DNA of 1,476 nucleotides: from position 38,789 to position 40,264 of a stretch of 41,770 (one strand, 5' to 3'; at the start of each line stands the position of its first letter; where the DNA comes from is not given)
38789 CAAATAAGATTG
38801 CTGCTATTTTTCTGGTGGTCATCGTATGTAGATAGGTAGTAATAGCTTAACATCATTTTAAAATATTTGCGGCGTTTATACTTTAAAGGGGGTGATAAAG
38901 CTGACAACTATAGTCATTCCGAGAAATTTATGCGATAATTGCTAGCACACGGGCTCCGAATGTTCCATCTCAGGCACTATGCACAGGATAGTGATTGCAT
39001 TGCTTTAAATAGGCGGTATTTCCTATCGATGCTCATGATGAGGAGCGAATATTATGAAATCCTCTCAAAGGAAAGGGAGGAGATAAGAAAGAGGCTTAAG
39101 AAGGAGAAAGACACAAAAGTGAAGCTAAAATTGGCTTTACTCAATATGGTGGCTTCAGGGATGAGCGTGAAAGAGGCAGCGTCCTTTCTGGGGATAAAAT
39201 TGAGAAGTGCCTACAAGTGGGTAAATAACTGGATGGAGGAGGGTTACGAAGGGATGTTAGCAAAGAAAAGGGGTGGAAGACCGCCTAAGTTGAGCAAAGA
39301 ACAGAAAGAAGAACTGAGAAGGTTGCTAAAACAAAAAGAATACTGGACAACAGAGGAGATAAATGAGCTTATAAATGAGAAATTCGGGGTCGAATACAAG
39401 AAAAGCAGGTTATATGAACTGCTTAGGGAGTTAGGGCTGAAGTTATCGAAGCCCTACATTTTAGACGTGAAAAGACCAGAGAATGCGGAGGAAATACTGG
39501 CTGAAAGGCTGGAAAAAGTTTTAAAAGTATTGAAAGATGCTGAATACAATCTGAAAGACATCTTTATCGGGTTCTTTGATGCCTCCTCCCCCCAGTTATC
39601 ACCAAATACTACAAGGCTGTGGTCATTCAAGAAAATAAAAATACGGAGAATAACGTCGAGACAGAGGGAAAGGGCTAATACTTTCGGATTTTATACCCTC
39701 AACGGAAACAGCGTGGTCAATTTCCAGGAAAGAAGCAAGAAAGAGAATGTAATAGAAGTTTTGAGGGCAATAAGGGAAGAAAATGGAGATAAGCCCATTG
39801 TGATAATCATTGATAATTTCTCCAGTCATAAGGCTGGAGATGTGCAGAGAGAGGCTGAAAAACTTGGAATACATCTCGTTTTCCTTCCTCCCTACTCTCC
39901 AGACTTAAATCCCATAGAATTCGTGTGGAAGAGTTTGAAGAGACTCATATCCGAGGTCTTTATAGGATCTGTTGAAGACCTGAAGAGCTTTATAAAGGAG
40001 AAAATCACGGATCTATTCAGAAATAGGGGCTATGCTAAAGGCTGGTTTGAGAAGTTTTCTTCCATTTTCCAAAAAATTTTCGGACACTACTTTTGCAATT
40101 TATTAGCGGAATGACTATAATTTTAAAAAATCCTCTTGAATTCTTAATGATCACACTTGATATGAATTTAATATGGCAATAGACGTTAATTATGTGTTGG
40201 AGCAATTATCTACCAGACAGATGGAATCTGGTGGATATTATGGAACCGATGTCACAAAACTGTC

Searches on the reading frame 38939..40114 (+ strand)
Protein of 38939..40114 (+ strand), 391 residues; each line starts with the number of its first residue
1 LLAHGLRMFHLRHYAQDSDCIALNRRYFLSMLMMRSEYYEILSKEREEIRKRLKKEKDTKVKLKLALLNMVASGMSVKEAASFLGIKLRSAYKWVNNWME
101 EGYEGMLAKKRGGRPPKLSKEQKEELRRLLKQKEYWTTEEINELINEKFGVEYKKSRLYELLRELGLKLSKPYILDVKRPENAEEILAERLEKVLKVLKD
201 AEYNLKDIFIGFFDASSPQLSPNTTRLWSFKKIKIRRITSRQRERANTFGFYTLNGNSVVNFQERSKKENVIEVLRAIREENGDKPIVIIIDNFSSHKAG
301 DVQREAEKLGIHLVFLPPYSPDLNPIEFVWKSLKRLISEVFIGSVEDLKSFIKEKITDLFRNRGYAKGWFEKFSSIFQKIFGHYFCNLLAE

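Call 32: search_protein_families(library=pfam, max_evalue=0.01, proteins=[window:38939-40114:+])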
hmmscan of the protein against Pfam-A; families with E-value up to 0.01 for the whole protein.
window:38939-40114:+ (391 aa): 12 families
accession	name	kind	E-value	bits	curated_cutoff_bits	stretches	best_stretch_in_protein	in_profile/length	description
PF13358.12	DDE_3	-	1.2e-28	100.3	28.6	1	212-349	4-146/146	DDE superfamily endonuclease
PF13565.12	HTH_32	-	5.4e-17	62.5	33.7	1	91-162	2-73/73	Homeodomain-like domain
PF13592.12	HTH_33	-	1.2e-10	41.3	25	1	133-172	2-41/60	Winged helix-turn helix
PF13384.12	HTH_23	-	1.5e-10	41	24.6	1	59-106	2-49/50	Homeodomain-like domain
PF13551.12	HTH_29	-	9.9e-10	38.8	28.1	1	67-123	4-63/64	Winged helix-turn helix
PF13518.12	HTH_28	-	2.5e-08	34.3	25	1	64-114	2-52/52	Helix-turn-helix domain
PF13011.12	LZ_Tnp_IS481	-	0.00043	21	22.2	1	70-121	21-74/85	leucine-zipper of insertion element IS481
PF12728.13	HTH_17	-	0.0014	19.3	27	1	75-96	2-23/51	Helix-turn-helix domain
PF01527.26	HTH_Tnp_1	-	0.0024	18.5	24.1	0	64-130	12-74/75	Transposase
PF03184.25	DDE_1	-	0.0037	17.3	22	1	283-334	74-127/177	DDE superfamily endonuclease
PF00665.32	rve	-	0.0057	17.3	32.6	0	265-321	45-102/102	Integrase core domain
PF02796.21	HTH_7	-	0.0058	17.2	23.8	0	113-133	1-21/45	Helix-turn-helix domain of resolvase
